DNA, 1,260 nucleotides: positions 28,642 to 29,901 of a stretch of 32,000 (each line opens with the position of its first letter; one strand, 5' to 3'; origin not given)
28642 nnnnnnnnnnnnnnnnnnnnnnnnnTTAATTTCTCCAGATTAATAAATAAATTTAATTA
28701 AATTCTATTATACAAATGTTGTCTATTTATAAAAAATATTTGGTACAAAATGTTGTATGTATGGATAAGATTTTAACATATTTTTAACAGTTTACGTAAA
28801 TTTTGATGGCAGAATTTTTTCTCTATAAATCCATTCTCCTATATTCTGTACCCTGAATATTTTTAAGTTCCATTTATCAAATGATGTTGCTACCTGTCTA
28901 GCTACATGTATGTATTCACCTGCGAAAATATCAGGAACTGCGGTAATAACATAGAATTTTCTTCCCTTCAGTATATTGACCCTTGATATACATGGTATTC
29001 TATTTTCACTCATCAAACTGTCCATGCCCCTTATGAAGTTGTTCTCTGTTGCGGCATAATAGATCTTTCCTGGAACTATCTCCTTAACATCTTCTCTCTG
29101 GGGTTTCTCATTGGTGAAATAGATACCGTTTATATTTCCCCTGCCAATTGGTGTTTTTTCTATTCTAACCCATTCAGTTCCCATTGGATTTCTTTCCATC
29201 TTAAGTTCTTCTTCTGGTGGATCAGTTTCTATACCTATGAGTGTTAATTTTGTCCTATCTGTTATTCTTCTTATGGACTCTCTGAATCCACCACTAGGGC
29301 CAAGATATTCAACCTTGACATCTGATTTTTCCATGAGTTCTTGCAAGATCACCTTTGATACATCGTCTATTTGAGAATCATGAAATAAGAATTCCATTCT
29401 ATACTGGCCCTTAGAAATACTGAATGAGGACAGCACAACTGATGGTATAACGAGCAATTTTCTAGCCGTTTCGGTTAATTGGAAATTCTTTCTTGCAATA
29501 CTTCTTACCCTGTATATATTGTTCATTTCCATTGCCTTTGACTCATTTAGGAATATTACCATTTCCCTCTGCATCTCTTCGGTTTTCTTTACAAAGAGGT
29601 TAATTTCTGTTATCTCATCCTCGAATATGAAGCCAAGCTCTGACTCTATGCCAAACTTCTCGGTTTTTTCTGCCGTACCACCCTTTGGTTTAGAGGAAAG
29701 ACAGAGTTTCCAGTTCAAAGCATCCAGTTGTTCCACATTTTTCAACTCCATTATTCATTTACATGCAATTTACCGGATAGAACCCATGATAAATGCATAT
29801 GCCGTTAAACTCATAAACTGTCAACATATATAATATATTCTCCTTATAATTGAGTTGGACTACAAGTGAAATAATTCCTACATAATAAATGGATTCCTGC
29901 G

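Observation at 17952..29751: Six diverged paralogues of an uncharacterised ~310-aa protein family packed into 12 kb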

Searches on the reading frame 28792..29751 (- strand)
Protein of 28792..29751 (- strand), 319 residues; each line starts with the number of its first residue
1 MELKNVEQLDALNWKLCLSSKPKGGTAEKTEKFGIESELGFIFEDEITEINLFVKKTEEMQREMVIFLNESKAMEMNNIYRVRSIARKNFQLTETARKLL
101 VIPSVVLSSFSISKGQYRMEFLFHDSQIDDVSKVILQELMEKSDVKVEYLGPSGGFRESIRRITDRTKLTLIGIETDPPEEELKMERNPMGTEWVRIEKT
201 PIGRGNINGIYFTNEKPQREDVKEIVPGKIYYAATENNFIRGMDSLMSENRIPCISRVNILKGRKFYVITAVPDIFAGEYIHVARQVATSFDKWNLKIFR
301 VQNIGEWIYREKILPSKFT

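Call 5: search_protein_families(library=pfam, proteins=[window:28792-29751:-], max_evalue=1)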
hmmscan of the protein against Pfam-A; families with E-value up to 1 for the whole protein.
window:28792-29751:- (319 aa): 3 families
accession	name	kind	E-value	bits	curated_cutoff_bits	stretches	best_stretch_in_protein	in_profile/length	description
PF19020.6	Ta1207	-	6.3e-51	173.5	26.3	1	30-282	16-270/277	Ta1207 family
PF01154.23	HMG_CoA_synt_N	-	0.061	13.7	25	1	108-151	33-76/174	Hydroxymethylglutaryl-coenzyme A synthase N terminal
PF18667.6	BppU_IgG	-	0.19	12.3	27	0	182-229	18-67/96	Baseplate upper protein immunoglobulin like domain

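Call 6: search_protein_families(library=ncbifam, proteins=[window:28792-29751:-], max_evalue=1)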
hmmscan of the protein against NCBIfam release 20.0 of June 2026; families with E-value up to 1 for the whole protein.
window:28792-29751:- (319 aa): 1 family
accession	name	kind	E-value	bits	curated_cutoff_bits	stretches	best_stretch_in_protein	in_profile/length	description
TIGR01815.1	TrpE-clade3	equivalog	0.15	10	739.15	1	213-277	243-305/717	anthranilate synthase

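Call 49: search_protein_families(library=padloc, proteins=[window:28792-29751:-], max_evalue=0.1)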
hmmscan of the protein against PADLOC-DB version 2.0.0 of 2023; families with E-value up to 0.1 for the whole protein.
window:28792-29751:- (319 aa): 0 families

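Call 50: search_protein_families(library=phrogs, proteins=[window:28792-29751:-], max_evalue=0.1)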
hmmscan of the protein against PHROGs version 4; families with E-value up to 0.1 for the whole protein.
window:28792-29751:- (319 aa): 0 families
